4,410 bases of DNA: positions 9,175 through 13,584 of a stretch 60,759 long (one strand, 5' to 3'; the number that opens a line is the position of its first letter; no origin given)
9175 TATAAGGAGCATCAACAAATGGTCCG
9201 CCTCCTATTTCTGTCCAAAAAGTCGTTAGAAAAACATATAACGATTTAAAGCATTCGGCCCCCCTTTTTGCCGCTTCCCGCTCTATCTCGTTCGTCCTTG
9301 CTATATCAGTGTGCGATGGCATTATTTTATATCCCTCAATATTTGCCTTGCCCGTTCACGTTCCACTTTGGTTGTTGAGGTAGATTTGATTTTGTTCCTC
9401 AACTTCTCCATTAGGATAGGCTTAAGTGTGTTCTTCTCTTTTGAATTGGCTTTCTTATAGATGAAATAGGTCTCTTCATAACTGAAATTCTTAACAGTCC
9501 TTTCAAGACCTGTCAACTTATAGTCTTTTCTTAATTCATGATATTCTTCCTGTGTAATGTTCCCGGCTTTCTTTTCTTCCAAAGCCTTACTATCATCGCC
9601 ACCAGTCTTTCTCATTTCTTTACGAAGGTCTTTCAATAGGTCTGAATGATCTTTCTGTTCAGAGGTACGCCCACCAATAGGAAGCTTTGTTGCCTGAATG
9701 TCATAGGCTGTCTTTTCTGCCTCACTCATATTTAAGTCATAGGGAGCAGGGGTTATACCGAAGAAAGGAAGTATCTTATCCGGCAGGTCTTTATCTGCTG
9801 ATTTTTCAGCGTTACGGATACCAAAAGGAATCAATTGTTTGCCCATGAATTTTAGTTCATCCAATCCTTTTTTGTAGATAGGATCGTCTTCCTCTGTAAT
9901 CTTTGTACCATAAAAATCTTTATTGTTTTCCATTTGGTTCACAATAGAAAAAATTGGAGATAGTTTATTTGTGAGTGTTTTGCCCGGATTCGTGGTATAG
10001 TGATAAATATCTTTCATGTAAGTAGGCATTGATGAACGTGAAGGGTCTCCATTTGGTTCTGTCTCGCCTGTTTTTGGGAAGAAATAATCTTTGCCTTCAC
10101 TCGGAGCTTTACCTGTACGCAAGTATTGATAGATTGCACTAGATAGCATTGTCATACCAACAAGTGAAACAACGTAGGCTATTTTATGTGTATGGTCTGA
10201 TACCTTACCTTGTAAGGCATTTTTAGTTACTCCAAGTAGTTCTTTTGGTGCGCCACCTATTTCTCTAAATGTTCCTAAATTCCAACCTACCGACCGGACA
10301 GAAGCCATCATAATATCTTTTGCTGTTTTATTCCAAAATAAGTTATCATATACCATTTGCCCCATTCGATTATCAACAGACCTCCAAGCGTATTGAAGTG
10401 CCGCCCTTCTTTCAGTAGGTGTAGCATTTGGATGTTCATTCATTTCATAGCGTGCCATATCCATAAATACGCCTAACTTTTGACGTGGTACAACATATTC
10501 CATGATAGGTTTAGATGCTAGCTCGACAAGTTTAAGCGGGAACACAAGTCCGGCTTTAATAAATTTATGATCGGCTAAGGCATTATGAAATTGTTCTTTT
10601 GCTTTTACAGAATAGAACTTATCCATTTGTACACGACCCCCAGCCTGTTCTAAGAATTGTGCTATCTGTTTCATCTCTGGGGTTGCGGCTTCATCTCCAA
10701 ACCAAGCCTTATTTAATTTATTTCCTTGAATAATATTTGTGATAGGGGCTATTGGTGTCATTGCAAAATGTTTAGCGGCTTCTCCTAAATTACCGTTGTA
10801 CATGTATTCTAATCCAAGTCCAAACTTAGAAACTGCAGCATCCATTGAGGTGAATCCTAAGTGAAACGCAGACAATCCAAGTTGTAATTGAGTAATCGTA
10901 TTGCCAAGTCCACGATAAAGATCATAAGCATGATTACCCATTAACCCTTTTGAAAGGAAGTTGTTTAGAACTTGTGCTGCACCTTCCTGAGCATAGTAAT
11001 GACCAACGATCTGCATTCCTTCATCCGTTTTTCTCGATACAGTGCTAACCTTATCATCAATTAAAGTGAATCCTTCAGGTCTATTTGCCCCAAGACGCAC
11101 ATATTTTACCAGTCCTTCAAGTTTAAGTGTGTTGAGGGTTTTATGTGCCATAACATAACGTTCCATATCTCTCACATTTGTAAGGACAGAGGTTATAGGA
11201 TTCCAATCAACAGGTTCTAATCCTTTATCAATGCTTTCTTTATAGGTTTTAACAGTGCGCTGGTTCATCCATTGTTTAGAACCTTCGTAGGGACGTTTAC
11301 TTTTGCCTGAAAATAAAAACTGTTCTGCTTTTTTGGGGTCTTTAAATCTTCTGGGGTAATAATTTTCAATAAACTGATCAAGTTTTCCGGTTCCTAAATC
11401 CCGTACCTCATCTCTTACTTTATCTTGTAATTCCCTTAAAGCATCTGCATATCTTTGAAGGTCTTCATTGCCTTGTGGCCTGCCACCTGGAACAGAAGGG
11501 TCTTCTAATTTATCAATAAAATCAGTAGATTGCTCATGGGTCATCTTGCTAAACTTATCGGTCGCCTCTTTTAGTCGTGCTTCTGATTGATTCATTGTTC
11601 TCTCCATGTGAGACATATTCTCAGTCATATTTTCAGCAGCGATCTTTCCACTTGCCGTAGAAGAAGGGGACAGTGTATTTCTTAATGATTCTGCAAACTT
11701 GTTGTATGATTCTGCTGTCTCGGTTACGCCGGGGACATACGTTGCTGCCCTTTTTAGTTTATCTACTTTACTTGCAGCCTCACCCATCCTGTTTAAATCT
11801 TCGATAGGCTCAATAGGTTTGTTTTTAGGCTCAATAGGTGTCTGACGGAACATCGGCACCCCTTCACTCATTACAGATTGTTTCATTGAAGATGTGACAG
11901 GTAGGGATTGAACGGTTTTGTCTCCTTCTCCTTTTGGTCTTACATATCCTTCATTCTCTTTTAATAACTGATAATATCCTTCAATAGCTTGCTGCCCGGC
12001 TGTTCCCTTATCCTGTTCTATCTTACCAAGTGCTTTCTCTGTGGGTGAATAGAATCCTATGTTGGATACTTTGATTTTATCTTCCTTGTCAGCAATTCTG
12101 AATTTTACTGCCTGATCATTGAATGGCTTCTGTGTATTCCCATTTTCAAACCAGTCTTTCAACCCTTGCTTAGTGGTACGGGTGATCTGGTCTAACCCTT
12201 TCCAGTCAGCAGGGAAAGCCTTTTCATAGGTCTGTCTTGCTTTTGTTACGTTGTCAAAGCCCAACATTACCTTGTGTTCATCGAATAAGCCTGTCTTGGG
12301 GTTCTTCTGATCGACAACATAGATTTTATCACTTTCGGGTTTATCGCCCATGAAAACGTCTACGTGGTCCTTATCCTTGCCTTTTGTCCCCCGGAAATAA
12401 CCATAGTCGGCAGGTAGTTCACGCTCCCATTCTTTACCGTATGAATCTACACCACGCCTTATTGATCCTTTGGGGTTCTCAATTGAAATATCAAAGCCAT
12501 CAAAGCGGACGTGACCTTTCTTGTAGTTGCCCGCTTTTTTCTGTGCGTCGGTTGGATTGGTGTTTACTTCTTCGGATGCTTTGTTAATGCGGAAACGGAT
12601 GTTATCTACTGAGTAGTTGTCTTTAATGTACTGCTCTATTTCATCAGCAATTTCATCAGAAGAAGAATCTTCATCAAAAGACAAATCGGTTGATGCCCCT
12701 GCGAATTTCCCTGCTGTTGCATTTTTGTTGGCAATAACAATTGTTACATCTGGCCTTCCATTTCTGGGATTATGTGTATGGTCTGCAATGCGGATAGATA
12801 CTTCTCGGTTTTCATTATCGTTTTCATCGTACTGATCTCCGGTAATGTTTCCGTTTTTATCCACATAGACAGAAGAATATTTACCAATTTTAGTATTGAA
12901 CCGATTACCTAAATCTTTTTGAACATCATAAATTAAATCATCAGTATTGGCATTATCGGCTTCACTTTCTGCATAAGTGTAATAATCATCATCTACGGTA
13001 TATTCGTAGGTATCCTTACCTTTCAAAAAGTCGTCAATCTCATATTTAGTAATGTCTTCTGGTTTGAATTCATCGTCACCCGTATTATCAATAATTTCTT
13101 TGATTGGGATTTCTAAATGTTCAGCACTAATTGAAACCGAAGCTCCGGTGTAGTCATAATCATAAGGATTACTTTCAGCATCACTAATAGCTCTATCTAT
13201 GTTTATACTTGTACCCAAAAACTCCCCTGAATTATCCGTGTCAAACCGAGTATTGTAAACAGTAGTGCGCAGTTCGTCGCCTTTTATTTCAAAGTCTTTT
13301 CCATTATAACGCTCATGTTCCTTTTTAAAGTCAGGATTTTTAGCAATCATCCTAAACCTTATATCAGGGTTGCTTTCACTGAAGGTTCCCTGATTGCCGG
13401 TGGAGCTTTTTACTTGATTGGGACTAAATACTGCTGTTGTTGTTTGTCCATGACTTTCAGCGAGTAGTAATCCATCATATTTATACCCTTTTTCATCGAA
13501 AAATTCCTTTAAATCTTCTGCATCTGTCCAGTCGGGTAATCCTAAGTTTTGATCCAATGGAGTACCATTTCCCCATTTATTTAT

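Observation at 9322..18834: A 3170-aa multi-enzyme polyvalent-type protein, probably a virion-delivered effector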

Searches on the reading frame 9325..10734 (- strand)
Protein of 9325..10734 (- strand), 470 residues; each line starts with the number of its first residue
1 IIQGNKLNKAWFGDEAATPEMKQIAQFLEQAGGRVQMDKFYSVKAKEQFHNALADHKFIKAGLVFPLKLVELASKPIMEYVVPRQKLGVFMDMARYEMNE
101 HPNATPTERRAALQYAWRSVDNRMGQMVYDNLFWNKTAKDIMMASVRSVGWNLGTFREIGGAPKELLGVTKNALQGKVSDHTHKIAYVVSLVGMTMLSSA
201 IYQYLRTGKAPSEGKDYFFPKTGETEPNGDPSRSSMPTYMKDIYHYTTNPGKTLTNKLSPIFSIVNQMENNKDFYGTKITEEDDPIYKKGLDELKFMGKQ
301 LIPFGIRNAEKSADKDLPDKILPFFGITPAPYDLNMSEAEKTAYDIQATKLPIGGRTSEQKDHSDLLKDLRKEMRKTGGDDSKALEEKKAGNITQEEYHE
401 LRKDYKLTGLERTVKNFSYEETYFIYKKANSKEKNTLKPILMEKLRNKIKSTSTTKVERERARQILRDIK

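Call 7: search_protein_families(library=pfam, proteins=[window:9325-10734:-], max_evalue=10)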
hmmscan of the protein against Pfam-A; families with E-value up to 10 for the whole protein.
window:9325-10734:- (470 aa): 0 families

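Call 10: search_protein_families(library=phrogs, proteins=[window:9325-10734:-], max_evalue=0.1)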
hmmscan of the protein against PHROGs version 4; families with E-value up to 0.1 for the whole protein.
window:9325-10734:- (470 aa): 1 family
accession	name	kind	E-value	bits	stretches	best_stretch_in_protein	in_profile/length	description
phrog_11447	-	unknown function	0.043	14.7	0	255-281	15-41/58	-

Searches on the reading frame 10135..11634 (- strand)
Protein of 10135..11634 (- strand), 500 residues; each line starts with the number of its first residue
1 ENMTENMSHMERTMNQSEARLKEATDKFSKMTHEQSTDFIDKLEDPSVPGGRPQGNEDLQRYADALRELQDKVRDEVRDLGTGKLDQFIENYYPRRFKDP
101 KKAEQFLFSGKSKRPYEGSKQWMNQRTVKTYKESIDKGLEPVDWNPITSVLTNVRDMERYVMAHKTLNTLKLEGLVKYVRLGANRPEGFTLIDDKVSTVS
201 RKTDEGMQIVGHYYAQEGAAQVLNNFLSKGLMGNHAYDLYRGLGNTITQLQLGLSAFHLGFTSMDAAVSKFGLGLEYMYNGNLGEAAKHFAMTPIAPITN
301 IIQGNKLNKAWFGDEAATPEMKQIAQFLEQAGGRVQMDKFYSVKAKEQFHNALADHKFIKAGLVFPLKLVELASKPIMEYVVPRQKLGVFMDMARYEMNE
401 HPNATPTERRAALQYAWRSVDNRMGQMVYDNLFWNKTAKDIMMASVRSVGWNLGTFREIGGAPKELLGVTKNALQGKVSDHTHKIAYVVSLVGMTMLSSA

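Call 7: search_protein_families(library=pfam, proteins=[window:10135-11634:-], max_evalue=10)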
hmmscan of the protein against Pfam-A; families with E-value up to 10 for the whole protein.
window:10135-11634:- (500 aa): 3 families
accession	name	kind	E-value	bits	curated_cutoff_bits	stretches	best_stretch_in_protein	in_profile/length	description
PF24430.1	DUF7553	-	0.22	12.5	27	1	10-79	1-70/85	Family of unknown function (DUF7553)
PF11561.13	Saw1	-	0.23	11.4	20.5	1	367-447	78-155/247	Single strand annealing-weakened 1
PF07719.23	TPR_2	-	0.62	10.8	27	1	271-290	5-24/34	Tetratricopeptide repeat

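Call 10: search_protein_families(library=phrogs, proteins=[window:10135-11634:-], max_evalue=0.1)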
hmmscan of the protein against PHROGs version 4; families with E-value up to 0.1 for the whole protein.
window:10135-11634:- (500 aa): 1 family
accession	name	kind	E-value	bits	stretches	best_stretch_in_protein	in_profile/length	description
phrog_38725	-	unknown function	0.097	14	0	13-73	3-60/83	-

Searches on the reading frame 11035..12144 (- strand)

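Call 10: search_protein_families(library=phrogs, proteins=[window:11035-12144:-], max_evalue=0.1)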
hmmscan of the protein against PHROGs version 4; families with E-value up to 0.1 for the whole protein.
window:11035-12144:- (370 aa): 1 family
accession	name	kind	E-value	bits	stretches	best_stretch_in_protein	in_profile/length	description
phrog_38725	-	unknown function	0.046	15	0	183-243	3-60/83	-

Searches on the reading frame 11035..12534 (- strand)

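Call 7: search_protein_families(library=pfam, proteins=[window:11035-12534:-], max_evalue=10)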
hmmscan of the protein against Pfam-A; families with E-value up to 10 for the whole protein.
window:11035-12534:- (500 aa): 7 families
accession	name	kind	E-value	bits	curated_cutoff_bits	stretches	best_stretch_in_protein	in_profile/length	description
PF18823.6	InPase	-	2e-54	183.5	26.8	1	1-129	6-134/135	Inorganic Pyrophosphatase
PF00719.24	Pyrophosphatase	-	0.018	15.3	23.5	1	39-136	33-126/153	Inorganic pyrophosphatase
PF01442.23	Apolipoprotein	-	0.067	13.3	90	1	271-376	3-107/190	Apolipoprotein A1/A4/E domain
PF24430.1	DUF7553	-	0.24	12.4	27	1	310-379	1-70/85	Family of unknown function (DUF7553)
PF07464.16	ApoLp-III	-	0.27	11.8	36.3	0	299-331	45-77/146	Apolipophorin-III precursor (apoLp-III)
PF12998.12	ING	-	1.2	10.2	23.9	1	357-393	14-45/102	Inhibitor of growth proteins N-terminal histone-binding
PF13767.11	DUF4168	-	1.3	10.6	25.8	0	356-449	2-83/95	Domain of unknown function (DUF4168)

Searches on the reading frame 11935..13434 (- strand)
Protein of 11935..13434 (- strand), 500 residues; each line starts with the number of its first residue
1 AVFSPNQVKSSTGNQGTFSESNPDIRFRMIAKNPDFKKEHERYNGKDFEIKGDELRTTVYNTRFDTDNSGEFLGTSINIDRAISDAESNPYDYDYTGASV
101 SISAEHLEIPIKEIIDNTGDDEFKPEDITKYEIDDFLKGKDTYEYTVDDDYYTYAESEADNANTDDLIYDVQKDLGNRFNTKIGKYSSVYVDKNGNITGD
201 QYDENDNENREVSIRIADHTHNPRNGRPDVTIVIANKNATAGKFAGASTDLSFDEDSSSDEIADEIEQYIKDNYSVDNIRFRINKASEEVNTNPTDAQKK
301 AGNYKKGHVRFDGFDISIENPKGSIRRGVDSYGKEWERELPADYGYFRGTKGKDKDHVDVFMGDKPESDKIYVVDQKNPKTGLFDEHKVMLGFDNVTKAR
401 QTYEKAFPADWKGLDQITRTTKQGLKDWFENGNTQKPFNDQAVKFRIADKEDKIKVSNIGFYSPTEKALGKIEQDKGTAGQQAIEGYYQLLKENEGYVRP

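Call 7: search_protein_families(library=pfam, proteins=[window:11935-13434:-], max_evalue=10)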
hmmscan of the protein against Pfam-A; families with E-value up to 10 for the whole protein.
window:11935-13434:- (500 aa): 3 families
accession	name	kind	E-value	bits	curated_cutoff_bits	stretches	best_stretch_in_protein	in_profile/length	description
PF18823.6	InPase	-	5.3e-56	188.6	26.8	1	296-429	1-134/135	Inorganic Pyrophosphatase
PF00719.24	Pyrophosphatase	-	0.016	15.5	23.5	1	339-436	33-126/153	Inorganic pyrophosphatase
PF18664.7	CdiA_C_tRNase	-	0.064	14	26.5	1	239-287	31-81/116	CdiA C-terminal tRNase domain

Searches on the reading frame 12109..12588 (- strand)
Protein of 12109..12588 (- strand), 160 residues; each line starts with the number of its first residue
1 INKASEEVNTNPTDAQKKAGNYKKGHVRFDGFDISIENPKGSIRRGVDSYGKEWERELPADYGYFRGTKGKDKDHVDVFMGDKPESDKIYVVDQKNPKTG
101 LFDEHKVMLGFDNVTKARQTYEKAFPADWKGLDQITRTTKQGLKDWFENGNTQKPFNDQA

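Call 108: search_solved_structures(query=window:12109-12588:-, max_evalue=10, show_alignments=2)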
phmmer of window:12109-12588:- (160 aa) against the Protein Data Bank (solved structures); distinct sequences matched with E-value up to 10: 1.
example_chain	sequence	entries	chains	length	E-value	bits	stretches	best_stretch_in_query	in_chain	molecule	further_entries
9b41_L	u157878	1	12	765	1.1e-27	100.5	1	26-157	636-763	gp19 Portal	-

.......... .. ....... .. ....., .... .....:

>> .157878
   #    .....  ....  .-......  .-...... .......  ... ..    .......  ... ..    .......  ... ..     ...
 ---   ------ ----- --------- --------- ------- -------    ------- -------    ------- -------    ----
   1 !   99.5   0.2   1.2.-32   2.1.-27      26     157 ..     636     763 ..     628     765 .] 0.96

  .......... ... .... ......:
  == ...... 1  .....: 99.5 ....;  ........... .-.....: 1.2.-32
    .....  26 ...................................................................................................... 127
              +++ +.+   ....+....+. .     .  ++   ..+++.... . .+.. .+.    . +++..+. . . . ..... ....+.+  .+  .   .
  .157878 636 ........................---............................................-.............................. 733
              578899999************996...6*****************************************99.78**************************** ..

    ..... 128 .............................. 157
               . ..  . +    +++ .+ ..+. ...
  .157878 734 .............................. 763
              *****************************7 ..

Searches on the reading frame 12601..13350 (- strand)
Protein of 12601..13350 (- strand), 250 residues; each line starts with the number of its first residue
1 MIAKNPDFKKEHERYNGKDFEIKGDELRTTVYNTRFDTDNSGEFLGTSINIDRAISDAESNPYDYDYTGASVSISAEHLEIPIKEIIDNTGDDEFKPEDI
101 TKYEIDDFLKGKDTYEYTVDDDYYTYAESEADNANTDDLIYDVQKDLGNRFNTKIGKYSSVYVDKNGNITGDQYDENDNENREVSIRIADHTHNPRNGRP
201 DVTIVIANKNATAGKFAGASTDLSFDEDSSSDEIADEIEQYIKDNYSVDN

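Call 98: find_homologous_proteins(query=window:12601-13350:-, max_evalue=0.001)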
Query window:12601-13350:-: 291 candidates shared short words with the query, none scored E <= 0.001.
